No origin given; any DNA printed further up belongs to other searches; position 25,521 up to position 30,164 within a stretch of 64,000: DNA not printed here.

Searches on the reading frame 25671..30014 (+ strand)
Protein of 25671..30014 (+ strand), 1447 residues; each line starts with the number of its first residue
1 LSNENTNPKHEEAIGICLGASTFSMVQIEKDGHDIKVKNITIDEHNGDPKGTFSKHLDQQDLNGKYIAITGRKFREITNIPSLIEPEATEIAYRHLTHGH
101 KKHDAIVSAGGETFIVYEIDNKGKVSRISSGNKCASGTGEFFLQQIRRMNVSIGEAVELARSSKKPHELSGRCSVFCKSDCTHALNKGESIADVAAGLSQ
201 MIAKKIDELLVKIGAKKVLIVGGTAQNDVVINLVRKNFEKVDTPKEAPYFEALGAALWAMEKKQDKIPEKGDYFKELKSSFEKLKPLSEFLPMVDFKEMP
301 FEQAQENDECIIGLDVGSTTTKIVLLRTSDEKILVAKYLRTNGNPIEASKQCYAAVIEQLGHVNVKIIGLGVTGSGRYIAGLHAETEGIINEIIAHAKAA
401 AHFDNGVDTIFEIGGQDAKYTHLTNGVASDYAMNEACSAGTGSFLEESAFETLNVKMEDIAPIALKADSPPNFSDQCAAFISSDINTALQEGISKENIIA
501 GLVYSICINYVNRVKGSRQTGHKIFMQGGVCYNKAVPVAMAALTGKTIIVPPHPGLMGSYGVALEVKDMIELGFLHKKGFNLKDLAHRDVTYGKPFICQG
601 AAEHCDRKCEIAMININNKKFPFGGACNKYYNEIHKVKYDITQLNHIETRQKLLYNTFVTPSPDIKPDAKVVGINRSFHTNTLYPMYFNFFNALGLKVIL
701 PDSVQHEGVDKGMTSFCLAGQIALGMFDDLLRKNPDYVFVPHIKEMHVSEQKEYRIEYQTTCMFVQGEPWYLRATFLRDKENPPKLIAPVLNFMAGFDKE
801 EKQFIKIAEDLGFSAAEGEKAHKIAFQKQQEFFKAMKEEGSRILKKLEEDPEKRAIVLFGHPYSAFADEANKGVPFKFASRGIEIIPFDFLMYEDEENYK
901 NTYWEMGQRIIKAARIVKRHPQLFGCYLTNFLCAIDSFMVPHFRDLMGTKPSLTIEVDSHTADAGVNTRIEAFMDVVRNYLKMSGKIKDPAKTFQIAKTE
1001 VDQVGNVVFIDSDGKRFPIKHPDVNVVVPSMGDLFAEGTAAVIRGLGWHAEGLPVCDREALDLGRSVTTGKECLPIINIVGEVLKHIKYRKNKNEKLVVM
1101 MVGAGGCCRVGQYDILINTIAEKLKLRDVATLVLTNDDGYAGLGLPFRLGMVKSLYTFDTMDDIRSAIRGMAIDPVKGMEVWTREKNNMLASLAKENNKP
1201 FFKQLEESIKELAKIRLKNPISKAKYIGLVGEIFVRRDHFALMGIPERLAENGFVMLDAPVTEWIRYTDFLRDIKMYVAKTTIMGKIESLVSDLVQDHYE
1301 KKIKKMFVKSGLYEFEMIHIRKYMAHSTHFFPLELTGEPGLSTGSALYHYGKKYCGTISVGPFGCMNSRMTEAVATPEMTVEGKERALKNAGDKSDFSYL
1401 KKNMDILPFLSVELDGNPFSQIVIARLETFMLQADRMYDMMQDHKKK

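Call 25: search_protein_families(library=pfam, proteins=[window:25671-30014:+], max_evalue=0.00001)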
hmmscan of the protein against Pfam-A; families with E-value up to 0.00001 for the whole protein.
window:25671-30014:+ (1447 aa): 2 families
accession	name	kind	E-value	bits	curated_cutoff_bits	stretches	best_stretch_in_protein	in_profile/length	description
PF01869.26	BcrAD_BadFG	-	4.1e-64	217.2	31.5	2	312-564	1-269/271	BadF/BadG/BcrA/BcrD ATPase family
PF09989.15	DUF2229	-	2.8e-45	155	29.4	1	672-890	2-217/218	CoA enzyme activase uncharacterised domain (DUF2229)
